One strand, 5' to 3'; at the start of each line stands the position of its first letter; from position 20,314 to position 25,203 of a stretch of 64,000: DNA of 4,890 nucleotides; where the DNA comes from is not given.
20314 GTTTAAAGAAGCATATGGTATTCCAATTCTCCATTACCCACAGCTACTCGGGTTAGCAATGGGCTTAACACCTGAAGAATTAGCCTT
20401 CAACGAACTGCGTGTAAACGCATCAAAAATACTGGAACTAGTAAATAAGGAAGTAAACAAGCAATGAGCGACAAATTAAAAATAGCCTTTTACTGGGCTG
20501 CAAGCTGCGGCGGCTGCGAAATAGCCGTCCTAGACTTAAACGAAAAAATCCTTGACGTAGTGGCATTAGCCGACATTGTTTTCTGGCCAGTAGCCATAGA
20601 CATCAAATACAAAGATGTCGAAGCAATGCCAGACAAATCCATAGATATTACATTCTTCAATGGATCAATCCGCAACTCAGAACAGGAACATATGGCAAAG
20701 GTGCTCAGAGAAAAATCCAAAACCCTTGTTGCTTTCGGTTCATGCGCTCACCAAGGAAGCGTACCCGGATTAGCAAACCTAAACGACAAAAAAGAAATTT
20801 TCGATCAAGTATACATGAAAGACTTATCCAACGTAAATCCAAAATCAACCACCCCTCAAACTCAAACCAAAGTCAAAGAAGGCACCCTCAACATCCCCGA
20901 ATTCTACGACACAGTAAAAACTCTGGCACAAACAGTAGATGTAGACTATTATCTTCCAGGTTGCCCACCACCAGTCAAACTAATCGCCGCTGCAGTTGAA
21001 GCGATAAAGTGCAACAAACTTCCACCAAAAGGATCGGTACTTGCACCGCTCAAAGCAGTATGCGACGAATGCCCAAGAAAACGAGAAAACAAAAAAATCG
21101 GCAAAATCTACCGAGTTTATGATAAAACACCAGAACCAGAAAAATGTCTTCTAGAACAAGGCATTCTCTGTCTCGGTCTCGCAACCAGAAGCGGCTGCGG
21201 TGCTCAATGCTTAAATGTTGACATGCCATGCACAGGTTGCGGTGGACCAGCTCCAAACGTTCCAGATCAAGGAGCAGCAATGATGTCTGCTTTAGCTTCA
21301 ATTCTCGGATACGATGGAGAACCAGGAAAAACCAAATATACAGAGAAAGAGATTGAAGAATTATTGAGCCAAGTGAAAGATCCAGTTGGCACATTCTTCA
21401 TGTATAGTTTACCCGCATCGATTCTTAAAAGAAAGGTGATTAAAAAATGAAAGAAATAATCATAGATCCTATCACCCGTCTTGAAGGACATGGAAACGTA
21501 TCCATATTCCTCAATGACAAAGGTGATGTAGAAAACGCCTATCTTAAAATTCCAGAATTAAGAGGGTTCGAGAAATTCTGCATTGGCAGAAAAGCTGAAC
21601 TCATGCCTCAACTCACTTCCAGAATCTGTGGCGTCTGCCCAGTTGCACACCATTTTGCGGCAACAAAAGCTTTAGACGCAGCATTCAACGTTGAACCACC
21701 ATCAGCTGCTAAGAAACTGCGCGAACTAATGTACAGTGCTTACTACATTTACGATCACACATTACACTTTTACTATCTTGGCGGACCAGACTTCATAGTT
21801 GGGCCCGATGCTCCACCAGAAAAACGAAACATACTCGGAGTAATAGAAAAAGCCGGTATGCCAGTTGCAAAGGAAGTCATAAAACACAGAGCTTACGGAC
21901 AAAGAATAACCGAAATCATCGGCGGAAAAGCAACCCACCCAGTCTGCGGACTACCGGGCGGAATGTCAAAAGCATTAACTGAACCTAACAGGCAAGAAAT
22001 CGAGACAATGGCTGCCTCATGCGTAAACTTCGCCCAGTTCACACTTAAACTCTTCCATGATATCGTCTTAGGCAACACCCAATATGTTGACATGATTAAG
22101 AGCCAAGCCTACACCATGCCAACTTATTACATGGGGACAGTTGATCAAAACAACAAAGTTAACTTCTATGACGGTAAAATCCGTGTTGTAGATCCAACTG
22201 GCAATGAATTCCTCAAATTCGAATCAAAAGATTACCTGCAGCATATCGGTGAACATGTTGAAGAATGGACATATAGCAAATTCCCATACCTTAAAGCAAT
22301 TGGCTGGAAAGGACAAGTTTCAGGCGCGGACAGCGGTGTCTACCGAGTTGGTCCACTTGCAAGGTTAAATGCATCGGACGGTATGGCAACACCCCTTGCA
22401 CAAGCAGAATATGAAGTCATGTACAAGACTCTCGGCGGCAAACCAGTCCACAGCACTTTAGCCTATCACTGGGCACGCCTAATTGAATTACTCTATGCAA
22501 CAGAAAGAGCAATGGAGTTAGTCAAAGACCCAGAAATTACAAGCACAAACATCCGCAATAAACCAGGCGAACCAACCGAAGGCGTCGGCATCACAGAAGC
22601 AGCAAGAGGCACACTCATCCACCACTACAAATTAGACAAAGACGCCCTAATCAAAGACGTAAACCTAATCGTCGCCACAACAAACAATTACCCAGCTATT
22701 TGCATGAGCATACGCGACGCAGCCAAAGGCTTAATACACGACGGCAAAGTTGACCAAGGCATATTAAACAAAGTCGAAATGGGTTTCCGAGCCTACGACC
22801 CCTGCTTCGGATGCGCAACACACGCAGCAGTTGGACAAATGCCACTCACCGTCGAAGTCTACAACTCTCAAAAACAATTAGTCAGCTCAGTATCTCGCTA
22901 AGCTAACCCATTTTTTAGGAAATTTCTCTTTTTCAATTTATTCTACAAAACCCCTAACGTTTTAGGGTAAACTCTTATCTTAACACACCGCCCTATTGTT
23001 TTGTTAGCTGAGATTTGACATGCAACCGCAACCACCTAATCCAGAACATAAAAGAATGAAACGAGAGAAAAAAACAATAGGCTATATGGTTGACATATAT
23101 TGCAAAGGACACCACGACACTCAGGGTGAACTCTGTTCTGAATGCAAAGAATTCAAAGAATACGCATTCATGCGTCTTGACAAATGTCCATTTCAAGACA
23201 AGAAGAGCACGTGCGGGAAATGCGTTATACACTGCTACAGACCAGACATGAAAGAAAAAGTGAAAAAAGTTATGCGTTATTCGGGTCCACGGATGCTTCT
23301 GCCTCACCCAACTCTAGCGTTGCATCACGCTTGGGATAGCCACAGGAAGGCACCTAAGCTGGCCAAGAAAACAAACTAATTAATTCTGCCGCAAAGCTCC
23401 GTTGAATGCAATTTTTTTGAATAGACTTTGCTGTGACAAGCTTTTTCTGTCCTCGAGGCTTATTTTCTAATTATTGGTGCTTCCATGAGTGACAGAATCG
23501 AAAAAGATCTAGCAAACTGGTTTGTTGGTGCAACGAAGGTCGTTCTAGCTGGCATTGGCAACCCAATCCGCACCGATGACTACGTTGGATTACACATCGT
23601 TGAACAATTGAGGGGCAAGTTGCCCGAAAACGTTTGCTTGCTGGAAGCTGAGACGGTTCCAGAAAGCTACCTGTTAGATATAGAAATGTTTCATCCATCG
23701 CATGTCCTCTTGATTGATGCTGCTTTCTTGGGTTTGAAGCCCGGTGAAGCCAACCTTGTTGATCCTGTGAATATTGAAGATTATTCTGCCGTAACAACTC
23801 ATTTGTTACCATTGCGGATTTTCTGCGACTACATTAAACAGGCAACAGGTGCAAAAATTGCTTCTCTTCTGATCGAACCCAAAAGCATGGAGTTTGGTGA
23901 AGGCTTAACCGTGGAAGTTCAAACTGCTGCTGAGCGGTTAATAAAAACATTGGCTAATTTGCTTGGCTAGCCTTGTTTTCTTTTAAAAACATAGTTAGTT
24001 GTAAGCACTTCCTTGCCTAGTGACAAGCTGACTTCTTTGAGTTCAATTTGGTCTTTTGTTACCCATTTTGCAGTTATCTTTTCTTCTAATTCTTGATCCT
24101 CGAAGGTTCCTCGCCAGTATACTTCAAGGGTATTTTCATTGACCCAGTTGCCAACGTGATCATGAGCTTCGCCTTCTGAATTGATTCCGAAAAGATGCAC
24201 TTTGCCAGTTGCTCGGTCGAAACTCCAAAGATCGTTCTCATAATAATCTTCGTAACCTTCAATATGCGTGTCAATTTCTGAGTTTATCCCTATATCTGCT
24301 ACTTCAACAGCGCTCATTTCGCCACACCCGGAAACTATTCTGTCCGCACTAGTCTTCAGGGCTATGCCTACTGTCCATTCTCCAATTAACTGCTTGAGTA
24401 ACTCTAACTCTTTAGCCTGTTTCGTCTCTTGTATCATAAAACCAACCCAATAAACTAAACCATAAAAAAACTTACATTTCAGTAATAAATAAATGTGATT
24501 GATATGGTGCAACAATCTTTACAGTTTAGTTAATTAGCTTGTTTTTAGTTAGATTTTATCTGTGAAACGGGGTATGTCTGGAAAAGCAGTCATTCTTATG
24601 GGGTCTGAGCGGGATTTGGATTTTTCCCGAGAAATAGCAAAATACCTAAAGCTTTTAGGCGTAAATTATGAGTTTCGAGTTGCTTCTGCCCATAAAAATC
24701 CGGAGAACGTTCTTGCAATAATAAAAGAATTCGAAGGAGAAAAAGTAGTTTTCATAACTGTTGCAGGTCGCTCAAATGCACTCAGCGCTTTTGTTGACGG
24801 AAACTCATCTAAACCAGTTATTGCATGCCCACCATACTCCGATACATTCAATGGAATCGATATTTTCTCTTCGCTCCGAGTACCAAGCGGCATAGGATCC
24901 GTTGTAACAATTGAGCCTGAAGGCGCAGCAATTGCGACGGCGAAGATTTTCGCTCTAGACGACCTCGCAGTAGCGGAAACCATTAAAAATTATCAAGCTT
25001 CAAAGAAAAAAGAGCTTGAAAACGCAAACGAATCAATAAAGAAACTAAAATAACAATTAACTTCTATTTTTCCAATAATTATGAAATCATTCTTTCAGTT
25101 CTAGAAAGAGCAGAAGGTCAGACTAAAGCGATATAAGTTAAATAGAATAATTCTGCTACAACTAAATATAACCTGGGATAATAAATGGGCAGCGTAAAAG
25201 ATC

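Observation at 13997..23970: Hox NAD-linked hydrogenase directly followed by an Hdr-Mvh operon that lacks both HdrA and MvhD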

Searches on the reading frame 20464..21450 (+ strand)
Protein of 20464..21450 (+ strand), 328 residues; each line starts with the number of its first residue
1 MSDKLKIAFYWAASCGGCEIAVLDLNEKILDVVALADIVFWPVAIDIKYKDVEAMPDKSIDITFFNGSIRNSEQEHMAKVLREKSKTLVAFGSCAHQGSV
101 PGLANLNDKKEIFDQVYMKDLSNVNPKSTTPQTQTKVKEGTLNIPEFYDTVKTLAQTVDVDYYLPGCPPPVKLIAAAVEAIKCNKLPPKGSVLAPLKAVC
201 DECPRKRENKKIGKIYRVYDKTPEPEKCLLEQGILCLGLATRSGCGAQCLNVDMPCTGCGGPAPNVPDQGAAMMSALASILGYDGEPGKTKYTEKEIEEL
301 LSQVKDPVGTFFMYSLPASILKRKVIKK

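Call 3: search_protein_families(library=pfam, proteins=[window:20464-21450:+])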
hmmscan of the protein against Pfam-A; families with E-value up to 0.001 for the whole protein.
window:20464-21450:+ (328 aa): 1 family
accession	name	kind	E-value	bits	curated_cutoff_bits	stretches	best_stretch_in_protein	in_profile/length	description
PF01058.29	Oxidored_q6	-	3.5e-22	78.9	27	1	15-180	1-127/128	NADH ubiquinone oxidoreductase, 20 Kd subunit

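Call 4: search_protein_families(library=ncbifam, proteins=[window:20464-21450:+])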
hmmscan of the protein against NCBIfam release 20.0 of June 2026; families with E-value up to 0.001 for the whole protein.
window:20464-21450:+ (328 aa): 6 families
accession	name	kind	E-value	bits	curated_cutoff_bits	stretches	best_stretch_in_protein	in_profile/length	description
NF045875.1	F420_non_VhuG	exception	8.2e-67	225.4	450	1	1-279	1-256/286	F420-non-reducing hydrogenase subunit VhuG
NF040836.1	sulfhyd_HydD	equivalog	8.8e-25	87.4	500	2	2-133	2-127/261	NADPH-dependent hydrogenase/sulfhydrogenase 1 subunit delta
NF040831.1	sulfhyd_ShyD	equivalog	8.7e-21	74.6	460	2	5-123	1-111/240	NAD(P)-dependent hydrogenase/sulfhydrogenase 2 subunit delta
TIGR03294.1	FrhG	equivalog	3.4e-13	49.9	245.5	1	5-106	2-99/228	coenzyme F420 hydrogenase subunit gamma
NF005012.1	PRK06411.1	subfamily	3e-06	26.9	116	0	147-181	120-154/166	NADH-quinone oxidoreductase subunit NuoB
TIGR01957.1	nuoB_fam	subfamily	5.6e-06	26.3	142.7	0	146-178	103-135/145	NADH-quinone oxidoreductase subunit B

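Call 30: search_solved_structures(query=window:20464-21450:+, show_alignments=1)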
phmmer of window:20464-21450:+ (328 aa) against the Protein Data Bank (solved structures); distinct sequences matched with E-value up to 0.001: 12.
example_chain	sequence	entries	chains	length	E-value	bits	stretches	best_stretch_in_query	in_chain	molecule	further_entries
5odc_E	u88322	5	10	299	5.3e-68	233.5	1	5-321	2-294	Methyl-viologen reducing hydrogenase subunit G | Methyl-viologen reducing hydrogenase, subunit G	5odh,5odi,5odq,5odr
9sw2_E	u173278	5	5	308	1.7e-62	215.4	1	1-327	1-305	F420-non-reducing hydrogenase subunit G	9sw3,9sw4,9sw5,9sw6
9sfi_I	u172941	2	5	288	6e-58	200.4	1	1-278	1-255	F420-non-reducing hydrogenase small subunit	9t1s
7t2r_E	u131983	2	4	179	4.8e-23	85.7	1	4-188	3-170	NiFe hydrogenase small subunit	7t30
9e15_A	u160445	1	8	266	7.3e-20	75.3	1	4-131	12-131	Sulfhydrogenase 1 subunit delta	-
9nez_A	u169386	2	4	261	8.2e-20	75.1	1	4-132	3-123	Sulfhydrogenase 1 subunit delta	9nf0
9e1j_A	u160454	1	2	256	1.2e-19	74.6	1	4-132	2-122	Sulfhydrogenase 1 subunit delta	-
5xf9_C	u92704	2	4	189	5.9e-13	52.6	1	4-175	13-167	NAD-reducing hydrogenase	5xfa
6qgr_G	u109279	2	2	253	5.3e-09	39.6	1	3-102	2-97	Coenzyme F420 hydrogenase subunit gamma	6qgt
6qii_G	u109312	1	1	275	6.3e-09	39.4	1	2-101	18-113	Coenzyme F420 hydrogenase subunit gamma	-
3zfs_B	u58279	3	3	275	7.3e-08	35.9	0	6-99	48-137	F420-REDUCING HYDROGENASE, SUBUNIT GAMMA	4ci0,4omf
9r51_C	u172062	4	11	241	3.6e-07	33.6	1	5-101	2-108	F420-reducing [NiFe]-hydrogenase from Methanothermococcus thermolithotrophicus subunit gam | F420-reducing [NiFe]-hydrogenase from Methanothermococcus thermolit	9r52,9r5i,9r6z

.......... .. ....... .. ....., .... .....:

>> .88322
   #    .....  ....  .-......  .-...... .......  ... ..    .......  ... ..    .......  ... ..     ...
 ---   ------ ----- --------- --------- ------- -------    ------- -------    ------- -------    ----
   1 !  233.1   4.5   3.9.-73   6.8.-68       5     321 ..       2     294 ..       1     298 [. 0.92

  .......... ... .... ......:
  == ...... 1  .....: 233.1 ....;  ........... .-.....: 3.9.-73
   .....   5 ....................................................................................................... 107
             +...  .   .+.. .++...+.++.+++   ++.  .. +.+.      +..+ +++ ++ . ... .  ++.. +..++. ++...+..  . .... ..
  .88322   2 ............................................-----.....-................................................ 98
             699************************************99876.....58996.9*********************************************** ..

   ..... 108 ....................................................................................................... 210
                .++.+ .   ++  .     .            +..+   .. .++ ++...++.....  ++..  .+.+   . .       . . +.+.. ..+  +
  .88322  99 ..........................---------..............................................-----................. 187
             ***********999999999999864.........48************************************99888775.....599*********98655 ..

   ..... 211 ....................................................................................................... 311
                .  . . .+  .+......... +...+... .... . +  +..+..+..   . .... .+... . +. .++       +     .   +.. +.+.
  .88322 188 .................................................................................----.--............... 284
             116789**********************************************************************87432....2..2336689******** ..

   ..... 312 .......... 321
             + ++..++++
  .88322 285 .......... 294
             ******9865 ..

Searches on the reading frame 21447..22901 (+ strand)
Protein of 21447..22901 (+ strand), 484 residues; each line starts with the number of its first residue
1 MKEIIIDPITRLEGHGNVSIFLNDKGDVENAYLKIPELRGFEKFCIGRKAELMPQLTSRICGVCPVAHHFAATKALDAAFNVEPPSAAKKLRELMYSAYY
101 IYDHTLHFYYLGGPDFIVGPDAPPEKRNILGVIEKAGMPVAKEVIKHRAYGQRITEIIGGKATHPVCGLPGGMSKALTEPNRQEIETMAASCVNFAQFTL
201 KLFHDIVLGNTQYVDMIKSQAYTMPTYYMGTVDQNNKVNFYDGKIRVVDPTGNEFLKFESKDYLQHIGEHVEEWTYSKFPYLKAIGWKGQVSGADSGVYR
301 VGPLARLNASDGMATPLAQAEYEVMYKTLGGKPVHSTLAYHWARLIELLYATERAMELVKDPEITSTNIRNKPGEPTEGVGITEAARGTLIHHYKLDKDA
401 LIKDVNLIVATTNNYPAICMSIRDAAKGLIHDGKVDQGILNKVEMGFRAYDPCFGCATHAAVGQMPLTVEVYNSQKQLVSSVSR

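Call 3: search_protein_families(library=pfam, proteins=[window:21447-22901:+])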
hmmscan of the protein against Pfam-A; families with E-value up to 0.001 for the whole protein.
window:21447-22901:+ (484 aa): 1 family
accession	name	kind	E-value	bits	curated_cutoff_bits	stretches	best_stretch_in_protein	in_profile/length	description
PF00374.24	NiFeSe_Hases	-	1.8e-39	136.5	25.8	2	39-117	1-79/508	Nickel-dependent hydrogenase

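Call 4: search_protein_families(library=ncbifam, proteins=[window:21447-22901:+])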
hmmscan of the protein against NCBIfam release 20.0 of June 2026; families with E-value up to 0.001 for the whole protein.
window:21447-22901:+ (484 aa): 9 families
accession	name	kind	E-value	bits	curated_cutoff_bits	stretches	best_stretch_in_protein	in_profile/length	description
NF041785.2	VhuA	equivalog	8.4e-129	429.8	800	1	1-429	1-416/418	F420-non-reducing hydrogenase Vhu subunit A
NF040828.1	sulfhyd_ShyA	equivalog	1.5e-51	175.6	700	2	4-220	3-211/415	NAD(P)-dependent hydrogenase/sulfhydrogenase 2 subunit alpha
NF033181.1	NiFeSe_hydrog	equivalog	2.4e-51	175.2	600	2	1-121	1-120/507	nickel-dependent hydrogenase large subunit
NF045518.1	H2_NiFeSe_large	exception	5.2e-51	173.9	780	1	3-460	3-481/485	NiFeSe hydrogenase large subunit HysA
TIGR03295.1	frhA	equivalog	5.6e-50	170.5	392.5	2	2-201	3-190/412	coenzyme F420 hydrogenase subunit alpha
NF040832.1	sulfhyd_HydA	equivalog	2.4e-38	132.4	880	1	4-460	5-423/426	NADPH-dependent hydrogenase/sulfhydrogenase 1 subunit alpha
NF007550.0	PRK10170.1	equivalog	1.9e-24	86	1101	2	3-118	18-133/597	Ni/Fe-hydrogenase large subunit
NF007778.0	PRK10467.1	equivalog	1.9e-22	79.3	969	1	2-117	3-117/567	hydrogenase 2 large subunit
NF041786.2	VhuU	equivalog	4.9e-08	32.7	70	1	435-462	3-30/45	F420-non-reducing hydrogenase selenoprotein subunit VhuU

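Call 15: find_related_loci(query=window:21447-22901:+, collection=genome_contigs, flank=10000)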
Query window:21447-22901:+ (484 aa) in genome_contigs; peptide patterns used: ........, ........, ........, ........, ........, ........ (x = any residue, [..] = any of these).
354 stretches matched a pattern; 339 encode a relative of the query (tblastn E <= 1e-3); the best 80 are kept; 80 distinct loci.
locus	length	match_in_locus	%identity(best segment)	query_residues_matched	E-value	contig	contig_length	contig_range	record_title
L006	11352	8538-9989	96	1-484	0e+0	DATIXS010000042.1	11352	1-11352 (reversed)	MAG TPA_asm: Candidatus Acidoferrum sp. isolate SMAG_U15255 k141_4303183, whole genome shotgun sequence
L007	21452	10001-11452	94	1-484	0e+0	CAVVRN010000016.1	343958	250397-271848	MAG: Candidatus Bathyarchaeota archaeon isolate MFD05377.bin.2.168 genome assembly, contig: contig_16357, whole genome s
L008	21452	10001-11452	92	1-484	0e+0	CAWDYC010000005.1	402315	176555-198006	MAG: Candidatus Bathyarchaeota archaeon isolate MFD01299.bin.1.1 genome assembly, contig: contig_2640, whole genome shot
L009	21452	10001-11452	93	1-484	0e+0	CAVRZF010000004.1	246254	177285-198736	MAG: Candidatus Bathyarchaeota archaeon isolate MFD05942.bin.2.192 genome assembly, contig: contig_3109, whole genome sh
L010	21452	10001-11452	92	1-484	0e+0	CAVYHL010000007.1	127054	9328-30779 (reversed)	MAG: Candidatus Bathyarchaeota archaeon isolate MFD03726.bin.1.104 genome assembly, contig: contig_22006, whole genome s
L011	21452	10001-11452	93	1-484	0e+0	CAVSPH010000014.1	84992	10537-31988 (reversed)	MAG: Candidatus Bathyarchaeota archaeon isolate MFD01476.bin.2.84 genome assembly, contig: contig_96181, whole genome sh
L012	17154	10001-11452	92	1-484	0e+0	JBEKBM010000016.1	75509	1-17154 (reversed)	MAG: Candidatus Bathyarchaeia archaeon isolate SPRUCE 136 SPRUCE_136_16, whole genome shotgun sequence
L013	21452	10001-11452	92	1-484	0e+0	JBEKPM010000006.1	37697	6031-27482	MAG: Candidatus Bathyarchaeia archaeon isolate SPRUCE 464 SPRUCE_464_6, whole genome shotgun sequence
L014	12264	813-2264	91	1-484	0e+0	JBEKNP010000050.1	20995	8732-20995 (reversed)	MAG: Candidatus Bathyarchaeia archaeon isolate SPRUCE 41 SPRUCE_41_50, whole genome shotgun sequence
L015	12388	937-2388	91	1-484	0e+0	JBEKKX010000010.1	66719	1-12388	MAG: Candidatus Bathyarchaeia archaeon isolate SPRUCE 357 SPRUCE_357_10, whole genome shotgun sequence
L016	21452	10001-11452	91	1-484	0e+0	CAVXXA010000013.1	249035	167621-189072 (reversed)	MAG: Candidatus Bathyarchaeota archaeon isolate MFD03726.bin.2.70 genome assembly, contig: contig_55200, whole genome sh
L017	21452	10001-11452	92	1-484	0e+0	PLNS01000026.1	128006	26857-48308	MAG: Candidatus Bathyarchaeota archaeon isolate fen_992 73.20120800_E1X.15_contig_369, whole genome shotgun sequence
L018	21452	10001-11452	90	1-484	0e+0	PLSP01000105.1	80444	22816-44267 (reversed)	MAG: Candidatus Bathyarchaeota archaeon isolate bog_991 73.20120700_S1D.335_contig_98230, whole genome shotgun sequence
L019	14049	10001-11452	91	1-484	0e+0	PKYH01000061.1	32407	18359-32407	MAG: Candidatus Bathyarchaeota archaeon isolate palsa_986 73.20120500_P19.30_contig_14448, whole genome shotgun sequence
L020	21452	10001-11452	90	1-484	0e+0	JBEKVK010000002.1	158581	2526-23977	MAG: Candidatus Bathyarchaeia archaeon isolate SPRUCE 602 SPRUCE_602_2, whole genome shotgun sequence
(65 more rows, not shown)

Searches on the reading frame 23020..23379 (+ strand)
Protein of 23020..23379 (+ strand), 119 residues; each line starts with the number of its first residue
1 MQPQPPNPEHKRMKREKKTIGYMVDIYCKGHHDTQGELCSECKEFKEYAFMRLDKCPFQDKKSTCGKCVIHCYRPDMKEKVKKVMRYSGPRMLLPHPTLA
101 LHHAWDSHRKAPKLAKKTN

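Call 5: search_protein_families(library=pfam, proteins=[window:23020-23379:+], max_evalue=0.01)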
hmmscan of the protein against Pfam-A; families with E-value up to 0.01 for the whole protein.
window:23020-23379:+ (119 aa): 1 family
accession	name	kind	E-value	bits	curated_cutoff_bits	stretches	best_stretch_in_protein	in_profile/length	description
PF11756.13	YgbA_NO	-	4.1e-43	146.5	25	1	11-114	1-104/106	Nitrous oxide-stimulated promoter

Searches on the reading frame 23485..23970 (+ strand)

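Call 3: search_protein_families(library=pfam, proteins=[window:23485-23970:+])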
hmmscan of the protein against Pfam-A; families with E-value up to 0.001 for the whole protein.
window:23485-23970:+ (161 aa): 1 family
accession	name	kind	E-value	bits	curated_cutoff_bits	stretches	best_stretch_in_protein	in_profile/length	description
PF01750.23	HycI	-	1.8e-14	54.1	23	1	37-157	2-128/130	Hydrogenase maturation protease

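Call 4: search_protein_families(library=ncbifam, proteins=[window:23485-23970:+])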
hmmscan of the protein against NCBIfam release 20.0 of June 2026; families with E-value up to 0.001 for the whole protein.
window:23485-23970:+ (161 aa): 7 families
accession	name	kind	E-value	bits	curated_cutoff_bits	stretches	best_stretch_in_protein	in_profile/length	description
TIGR00142.1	hycI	equivalog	2.1e-29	102.2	119.1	1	20-159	2-141/146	hydrogenase maturation peptidase HycI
TIGR00072.1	hydrog_prot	superfamily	6.4e-28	97.6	47.45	1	21-159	2-144/145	hydrogenase maturation protease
TIGR00130.1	frhD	equivalog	1.6e-09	38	134.95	1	18-159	4-150/153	coenzyme F420-reducing hydrogenase, FrhD protein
TIGR00140.1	hupD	subfamily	7.3e-07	29.3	151.8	1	19-103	1-85/151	HyaD/HybD family hydrogenase maturation endopeptidase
NF007777.0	PRK10466.1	equivalog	2.1e-06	27.6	190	1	19-160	3-149/164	HyaD/HybD family hydrogenase maturation endopeptidase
NF045519.1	NiFeSe_H2_mat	exception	2.7e-05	24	190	1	18-93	2-76/152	NiFeSe hydrogenase maturation protease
NF007616.0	PRK10264.1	equivalog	6.4e-05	22.7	261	1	16-92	3-79/195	hydrogenase 1 maturation protease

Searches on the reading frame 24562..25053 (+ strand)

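Call 5: search_protein_families(library=pfam, proteins=[window:24562-25053:+], max_evalue=0.01)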
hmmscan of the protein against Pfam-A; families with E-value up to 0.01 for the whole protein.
window:24562-25053:+ (163 aa): 1 family
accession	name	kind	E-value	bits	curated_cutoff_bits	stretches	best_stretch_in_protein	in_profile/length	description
PF00731.26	AIRC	-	4.9e-35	120.7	30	1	10-150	3-147/148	AIR carboxylase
